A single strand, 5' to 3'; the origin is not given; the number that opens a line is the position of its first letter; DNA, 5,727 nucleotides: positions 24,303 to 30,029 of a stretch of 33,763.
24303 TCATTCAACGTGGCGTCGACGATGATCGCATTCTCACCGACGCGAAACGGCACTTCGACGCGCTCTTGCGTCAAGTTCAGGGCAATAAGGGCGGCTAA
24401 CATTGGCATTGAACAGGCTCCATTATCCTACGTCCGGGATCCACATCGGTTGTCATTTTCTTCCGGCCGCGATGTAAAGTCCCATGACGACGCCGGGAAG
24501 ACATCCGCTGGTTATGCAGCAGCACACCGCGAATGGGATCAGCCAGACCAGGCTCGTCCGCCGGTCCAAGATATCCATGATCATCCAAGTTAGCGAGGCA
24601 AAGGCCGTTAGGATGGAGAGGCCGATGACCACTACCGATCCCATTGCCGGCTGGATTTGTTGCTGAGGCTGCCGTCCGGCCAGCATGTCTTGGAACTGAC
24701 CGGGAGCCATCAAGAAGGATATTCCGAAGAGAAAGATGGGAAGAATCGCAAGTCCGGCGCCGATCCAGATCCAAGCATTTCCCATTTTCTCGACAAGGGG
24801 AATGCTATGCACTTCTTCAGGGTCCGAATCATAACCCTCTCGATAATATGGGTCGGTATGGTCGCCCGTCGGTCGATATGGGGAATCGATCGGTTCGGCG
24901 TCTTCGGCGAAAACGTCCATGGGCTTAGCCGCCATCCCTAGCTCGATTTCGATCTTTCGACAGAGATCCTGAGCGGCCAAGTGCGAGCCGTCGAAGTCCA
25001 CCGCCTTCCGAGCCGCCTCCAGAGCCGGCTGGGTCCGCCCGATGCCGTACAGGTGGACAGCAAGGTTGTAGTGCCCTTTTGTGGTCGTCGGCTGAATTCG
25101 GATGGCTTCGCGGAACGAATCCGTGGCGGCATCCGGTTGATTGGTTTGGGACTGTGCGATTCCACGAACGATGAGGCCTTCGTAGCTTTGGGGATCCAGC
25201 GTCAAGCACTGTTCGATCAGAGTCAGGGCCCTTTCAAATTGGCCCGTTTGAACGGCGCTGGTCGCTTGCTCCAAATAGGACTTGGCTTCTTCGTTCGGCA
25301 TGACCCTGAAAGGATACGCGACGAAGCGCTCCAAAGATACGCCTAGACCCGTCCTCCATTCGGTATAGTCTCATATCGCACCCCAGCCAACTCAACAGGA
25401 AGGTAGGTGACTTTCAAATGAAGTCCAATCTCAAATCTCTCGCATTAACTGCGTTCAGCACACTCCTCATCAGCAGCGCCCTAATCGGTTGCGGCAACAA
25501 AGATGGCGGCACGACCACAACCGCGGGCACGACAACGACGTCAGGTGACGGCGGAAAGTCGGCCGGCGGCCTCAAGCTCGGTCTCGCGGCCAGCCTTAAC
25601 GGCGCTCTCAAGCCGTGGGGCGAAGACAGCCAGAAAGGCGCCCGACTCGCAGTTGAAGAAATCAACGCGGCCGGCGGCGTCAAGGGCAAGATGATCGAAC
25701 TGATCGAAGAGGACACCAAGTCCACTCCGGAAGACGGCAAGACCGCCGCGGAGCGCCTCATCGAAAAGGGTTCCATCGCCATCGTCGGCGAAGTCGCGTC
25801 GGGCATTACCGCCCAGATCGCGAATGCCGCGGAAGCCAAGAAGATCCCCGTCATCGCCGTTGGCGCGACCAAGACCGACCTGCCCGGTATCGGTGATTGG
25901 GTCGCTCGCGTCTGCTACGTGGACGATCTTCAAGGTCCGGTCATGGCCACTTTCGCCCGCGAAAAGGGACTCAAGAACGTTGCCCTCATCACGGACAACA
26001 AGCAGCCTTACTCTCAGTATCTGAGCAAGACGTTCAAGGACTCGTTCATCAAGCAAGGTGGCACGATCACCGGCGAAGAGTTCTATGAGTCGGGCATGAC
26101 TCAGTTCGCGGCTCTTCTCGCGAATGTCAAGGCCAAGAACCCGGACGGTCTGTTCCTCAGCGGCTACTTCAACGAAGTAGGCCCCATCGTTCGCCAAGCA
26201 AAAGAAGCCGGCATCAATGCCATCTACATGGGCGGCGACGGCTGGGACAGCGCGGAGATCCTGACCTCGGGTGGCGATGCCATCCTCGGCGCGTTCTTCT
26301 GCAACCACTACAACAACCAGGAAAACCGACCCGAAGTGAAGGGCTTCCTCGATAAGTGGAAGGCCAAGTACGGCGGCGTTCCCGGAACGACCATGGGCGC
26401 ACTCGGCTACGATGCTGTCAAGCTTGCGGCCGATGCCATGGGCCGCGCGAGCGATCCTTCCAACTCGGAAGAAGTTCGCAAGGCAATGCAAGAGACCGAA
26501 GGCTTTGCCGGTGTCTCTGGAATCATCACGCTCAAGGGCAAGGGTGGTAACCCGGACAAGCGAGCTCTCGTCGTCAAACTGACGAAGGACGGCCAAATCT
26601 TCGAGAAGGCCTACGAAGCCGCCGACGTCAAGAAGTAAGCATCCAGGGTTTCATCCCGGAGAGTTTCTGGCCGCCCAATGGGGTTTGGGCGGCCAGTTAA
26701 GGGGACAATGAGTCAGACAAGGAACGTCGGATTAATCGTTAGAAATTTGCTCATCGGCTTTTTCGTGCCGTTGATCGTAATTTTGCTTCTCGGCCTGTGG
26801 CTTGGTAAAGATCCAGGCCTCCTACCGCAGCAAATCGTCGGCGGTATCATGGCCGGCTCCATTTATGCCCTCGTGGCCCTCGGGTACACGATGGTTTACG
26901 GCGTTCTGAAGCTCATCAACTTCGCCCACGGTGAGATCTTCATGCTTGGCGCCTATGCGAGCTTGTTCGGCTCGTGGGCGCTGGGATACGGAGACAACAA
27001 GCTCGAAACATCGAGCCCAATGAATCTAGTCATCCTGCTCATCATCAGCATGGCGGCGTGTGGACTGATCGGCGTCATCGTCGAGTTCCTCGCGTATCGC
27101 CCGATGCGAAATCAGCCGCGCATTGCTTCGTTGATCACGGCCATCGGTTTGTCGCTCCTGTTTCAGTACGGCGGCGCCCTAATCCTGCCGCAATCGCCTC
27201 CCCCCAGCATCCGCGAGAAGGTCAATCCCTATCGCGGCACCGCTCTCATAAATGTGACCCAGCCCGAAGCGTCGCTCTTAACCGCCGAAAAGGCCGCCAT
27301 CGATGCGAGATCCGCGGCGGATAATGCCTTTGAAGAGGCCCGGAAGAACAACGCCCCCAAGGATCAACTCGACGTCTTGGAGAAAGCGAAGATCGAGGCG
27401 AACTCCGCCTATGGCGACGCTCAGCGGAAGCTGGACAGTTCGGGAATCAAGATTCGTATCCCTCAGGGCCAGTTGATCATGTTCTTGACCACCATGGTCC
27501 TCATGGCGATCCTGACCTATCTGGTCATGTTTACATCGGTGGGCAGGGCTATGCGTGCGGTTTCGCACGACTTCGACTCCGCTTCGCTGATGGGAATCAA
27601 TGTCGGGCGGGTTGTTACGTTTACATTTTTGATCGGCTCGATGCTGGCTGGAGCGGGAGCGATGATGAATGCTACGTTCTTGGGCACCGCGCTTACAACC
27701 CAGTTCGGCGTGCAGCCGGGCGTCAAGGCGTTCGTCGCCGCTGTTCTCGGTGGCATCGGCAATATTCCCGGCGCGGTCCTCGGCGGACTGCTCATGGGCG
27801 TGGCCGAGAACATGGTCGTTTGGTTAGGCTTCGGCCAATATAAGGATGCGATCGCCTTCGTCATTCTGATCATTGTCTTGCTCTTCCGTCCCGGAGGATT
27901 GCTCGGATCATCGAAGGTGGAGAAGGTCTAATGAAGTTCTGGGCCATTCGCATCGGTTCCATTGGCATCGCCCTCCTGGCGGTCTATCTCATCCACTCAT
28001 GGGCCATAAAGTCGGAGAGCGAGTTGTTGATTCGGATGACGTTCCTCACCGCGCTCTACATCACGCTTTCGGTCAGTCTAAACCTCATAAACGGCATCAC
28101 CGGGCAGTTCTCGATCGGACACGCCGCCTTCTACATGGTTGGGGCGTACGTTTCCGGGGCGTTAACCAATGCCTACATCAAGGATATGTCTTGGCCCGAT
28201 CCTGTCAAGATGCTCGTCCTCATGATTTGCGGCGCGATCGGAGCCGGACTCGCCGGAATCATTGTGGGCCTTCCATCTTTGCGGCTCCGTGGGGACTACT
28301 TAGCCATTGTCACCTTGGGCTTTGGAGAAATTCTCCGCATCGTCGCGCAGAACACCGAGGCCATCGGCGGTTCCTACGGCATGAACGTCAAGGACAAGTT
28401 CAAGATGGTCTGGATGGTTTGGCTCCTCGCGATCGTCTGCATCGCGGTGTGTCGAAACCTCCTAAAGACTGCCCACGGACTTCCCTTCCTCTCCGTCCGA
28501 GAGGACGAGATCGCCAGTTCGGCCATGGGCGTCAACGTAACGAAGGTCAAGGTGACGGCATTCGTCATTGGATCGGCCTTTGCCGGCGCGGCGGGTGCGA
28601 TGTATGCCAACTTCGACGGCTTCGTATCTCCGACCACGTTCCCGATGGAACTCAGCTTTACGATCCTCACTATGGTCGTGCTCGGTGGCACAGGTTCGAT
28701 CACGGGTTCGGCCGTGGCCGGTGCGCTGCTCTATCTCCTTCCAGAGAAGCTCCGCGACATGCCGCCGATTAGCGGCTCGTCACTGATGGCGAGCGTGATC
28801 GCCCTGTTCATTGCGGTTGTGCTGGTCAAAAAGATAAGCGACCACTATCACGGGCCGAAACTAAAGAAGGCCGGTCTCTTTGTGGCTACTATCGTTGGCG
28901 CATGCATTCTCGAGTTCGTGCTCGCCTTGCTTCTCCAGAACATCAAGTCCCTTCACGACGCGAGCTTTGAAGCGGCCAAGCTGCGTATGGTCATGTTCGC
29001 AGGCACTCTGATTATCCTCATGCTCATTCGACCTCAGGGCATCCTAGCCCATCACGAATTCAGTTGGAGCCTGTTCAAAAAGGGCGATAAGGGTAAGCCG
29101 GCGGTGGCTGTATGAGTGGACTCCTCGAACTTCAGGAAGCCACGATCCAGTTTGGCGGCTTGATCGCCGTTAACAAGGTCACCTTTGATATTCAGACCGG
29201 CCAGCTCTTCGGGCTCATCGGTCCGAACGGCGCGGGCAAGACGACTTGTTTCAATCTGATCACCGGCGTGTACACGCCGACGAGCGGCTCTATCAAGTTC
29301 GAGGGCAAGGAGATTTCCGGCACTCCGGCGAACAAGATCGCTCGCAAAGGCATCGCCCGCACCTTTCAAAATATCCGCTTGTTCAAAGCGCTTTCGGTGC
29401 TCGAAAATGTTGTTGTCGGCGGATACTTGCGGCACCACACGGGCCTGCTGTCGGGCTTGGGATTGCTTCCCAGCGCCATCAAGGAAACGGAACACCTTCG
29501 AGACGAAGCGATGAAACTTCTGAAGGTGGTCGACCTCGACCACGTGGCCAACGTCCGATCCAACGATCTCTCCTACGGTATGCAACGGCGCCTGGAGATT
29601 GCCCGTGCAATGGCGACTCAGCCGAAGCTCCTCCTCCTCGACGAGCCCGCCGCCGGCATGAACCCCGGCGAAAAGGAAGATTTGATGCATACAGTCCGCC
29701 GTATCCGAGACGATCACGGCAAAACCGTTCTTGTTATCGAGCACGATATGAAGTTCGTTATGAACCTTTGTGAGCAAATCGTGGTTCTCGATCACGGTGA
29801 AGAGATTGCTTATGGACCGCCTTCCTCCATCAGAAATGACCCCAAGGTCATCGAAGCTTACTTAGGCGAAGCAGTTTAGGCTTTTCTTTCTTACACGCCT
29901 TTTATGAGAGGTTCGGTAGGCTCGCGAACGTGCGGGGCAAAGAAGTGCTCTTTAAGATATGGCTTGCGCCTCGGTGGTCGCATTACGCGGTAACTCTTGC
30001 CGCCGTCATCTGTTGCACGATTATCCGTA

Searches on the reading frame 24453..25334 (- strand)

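Call 65: search_protein_families(library=pfam, proteins=[window:24453-25334:-], max_evalue=0.00001)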
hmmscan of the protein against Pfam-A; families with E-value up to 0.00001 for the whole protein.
window:24453-25334:- (293 aa): 8 families
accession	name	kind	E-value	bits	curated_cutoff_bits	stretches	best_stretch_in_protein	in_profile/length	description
PF07719.23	TPR_2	-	1.1e-12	47.4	27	0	17-49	1-33/34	Tetratricopeptide repeat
PF00515.34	TPR_1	-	1.6e-11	43.9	27.8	0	54-83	4-33/34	Tetratricopeptide repeat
PF13181.12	TPR_8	-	7e-10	38.7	25.7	0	17-49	1-33/34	Tetratricopeptide repeat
PF13432.12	TPR_16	-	2.2e-08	34.8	32.7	0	21-82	1-62/65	Tetratricopeptide repeat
PF13428.12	TPR_14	-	3.4e-07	30.7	23.5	0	20-57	4-41/44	Tetratricopeptide repeat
PF13424.12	TPR_12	-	2.1e-06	28.3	30.1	0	17-81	3-75/77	Tetratricopeptide repeat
PF14559.12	TPR_19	-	3.2e-06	27.8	25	0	28-70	2-44/68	Tetratricopeptide repeat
PF13371.12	TPR_9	-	4.1e-06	27.2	35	1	27-83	5-61/73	Tetratricopeptide repeat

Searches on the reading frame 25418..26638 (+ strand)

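Call 65: search_protein_families(library=pfam, proteins=[window:25418-26638:+], max_evalue=0.00001)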
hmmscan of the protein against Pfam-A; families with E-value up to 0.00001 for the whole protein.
window:25418-26638:+ (406 aa): 3 families
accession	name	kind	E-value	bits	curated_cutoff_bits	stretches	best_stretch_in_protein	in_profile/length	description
PF13458.12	Peripla_BP_6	-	4.3e-67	227.7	31.7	1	52-393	2-343/343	Periplasmic binding protein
PF01094.35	ANF_receptor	-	9.3e-25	87.8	25.4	1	74-389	5-351/353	Receptor family ligand binding region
PF13433.12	Peripla_BP_5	-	1.2e-20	74.4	27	2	196-394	143-342/363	Periplasmic binding protein domain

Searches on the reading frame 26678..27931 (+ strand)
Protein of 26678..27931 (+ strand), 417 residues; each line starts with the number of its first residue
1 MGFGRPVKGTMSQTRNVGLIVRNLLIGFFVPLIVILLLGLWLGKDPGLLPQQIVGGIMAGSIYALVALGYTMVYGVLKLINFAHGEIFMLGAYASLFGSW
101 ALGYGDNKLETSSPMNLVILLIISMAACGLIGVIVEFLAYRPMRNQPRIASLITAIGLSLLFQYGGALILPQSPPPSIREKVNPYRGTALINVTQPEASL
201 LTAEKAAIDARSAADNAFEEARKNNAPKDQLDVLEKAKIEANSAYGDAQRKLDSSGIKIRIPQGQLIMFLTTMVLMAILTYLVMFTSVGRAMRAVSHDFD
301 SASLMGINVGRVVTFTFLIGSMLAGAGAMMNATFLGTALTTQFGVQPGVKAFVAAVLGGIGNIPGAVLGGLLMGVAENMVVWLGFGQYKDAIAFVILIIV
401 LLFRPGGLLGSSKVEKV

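Call 65: search_protein_families(library=pfam, proteins=[window:26678-27931:+], max_evalue=0.00001)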
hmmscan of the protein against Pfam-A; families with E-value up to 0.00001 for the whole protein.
window:26678-27931:+ (417 aa): 1 family
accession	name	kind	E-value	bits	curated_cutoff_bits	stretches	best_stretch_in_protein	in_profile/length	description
PF02653.21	BPD_transp_2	-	9e-43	146.8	26.8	1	53-401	2-269/269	Branched-chain amino acid transport system / permease component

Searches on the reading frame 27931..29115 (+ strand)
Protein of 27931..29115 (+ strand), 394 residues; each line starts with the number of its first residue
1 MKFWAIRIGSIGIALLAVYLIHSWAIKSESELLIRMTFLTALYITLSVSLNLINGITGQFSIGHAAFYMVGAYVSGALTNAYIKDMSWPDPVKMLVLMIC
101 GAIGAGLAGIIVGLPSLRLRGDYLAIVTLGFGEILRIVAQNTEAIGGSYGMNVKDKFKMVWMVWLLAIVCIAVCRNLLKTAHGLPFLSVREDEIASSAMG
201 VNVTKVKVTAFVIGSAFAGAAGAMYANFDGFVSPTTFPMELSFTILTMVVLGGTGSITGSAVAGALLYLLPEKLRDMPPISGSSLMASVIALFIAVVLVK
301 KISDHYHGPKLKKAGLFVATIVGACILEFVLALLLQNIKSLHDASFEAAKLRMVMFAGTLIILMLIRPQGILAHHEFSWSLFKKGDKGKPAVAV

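Call 65: search_protein_families(library=pfam, proteins=[window:27931-29115:+], max_evalue=0.00001)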
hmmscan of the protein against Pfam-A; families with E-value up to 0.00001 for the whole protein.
window:27931-29115:+ (394 aa): 1 family
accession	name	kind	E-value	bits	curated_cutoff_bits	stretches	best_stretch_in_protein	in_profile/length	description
PF02653.21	BPD_transp_2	-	4e-42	144.7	26.8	1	34-280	3-252/269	Branched-chain amino acid transport system / permease component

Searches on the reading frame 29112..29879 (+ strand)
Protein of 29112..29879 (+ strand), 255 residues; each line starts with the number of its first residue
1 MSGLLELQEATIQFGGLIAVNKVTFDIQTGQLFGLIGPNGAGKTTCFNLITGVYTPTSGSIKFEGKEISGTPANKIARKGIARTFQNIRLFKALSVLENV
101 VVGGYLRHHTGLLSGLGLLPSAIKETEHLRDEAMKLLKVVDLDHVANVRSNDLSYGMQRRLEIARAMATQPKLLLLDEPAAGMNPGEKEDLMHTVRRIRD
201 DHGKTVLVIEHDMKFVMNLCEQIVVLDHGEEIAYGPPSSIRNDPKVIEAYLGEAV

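Call 65: search_protein_families(library=pfam, proteins=[window:29112-29879:+], max_evalue=0.00001)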
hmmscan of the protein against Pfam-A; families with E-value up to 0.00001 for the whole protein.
window:29112-29879:+ (255 aa): 3 families
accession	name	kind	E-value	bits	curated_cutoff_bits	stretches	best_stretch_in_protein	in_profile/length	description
PF00005.33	ABC_tran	-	2.3e-36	125.8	25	1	21-180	2-136/137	ABC transporter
PF12399.14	BCA_ABC_TP_C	-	2.6e-10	40.1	25.5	1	232-254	3-25/27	Branched-chain amino acid ATP-binding cassette transporter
PF13304.12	AAA_21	-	1.8e-08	35.2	27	0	143-195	228-279/304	AAA domain, putative AbiEii toxin, Type IV TA system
